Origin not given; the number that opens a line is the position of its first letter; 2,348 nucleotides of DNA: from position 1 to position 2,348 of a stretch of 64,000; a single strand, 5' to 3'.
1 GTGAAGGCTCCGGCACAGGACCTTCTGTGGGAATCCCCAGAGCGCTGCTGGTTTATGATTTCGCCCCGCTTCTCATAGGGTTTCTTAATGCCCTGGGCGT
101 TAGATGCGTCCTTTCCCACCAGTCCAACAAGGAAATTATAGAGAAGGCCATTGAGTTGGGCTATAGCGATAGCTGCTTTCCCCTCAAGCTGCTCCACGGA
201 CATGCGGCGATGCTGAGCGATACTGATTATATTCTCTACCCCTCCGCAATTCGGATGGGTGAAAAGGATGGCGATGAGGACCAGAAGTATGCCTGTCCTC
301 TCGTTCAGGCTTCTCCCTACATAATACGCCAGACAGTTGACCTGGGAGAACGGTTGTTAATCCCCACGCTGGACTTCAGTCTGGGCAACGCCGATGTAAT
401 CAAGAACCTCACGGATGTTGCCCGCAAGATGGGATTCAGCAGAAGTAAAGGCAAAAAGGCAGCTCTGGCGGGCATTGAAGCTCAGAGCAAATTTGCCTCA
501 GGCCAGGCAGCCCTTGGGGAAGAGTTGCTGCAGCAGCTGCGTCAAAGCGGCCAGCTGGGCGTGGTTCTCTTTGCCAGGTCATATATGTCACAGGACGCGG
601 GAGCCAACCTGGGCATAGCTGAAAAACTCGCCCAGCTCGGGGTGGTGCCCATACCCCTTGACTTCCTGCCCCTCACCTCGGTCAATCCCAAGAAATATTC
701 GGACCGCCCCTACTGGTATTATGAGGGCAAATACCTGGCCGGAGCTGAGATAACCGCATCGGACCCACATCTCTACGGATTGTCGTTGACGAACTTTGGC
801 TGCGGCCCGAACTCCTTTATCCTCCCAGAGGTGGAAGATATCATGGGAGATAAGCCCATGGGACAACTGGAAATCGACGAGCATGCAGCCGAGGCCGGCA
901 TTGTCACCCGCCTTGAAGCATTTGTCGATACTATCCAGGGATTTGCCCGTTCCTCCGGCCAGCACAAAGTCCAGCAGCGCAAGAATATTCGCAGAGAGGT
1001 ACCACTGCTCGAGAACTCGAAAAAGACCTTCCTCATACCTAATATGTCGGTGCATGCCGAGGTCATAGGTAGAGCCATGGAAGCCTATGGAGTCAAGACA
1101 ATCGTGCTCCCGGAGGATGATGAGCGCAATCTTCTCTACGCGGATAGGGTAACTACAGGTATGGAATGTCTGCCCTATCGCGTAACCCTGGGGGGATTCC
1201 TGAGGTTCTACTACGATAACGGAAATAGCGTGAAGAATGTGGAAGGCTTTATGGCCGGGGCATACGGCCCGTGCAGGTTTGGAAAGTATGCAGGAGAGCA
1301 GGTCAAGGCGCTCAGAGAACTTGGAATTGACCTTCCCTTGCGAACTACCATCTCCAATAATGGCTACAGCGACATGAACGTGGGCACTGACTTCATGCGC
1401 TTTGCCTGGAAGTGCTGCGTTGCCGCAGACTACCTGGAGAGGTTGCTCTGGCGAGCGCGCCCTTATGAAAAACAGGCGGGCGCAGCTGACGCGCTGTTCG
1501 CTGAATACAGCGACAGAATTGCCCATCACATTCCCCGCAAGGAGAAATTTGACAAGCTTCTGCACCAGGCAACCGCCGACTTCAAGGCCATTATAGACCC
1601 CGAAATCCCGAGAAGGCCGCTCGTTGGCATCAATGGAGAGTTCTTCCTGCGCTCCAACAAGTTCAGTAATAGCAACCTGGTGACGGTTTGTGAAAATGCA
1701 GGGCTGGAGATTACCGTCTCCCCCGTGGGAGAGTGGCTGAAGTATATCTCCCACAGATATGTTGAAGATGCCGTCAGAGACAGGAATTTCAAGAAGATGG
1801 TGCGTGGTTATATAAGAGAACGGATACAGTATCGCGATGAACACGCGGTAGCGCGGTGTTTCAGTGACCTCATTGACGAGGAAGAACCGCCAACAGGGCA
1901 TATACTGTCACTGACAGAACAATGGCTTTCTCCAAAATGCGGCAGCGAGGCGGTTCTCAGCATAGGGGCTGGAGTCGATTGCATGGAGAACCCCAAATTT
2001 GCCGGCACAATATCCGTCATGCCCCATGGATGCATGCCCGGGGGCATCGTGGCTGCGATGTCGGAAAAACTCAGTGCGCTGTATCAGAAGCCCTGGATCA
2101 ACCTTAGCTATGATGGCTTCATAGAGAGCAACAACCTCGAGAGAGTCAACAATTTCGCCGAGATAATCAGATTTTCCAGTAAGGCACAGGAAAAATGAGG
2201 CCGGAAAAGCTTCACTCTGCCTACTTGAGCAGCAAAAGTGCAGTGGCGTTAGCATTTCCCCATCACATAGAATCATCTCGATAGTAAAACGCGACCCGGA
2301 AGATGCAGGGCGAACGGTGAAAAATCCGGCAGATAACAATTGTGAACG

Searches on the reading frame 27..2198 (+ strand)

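Call 7: search_protein_families(library=pfam, proteins=[window:27-2198:+], max_evalue=0.001)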
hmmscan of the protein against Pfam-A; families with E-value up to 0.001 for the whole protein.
window:27-2198:+ (723 aa): 1 family
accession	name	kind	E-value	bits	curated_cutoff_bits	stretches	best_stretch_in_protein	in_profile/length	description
PF09989.15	DUF2229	-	1e-48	166.3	29.4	1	1-213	2-217/218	CoA enzyme activase uncharacterised domain (DUF2229)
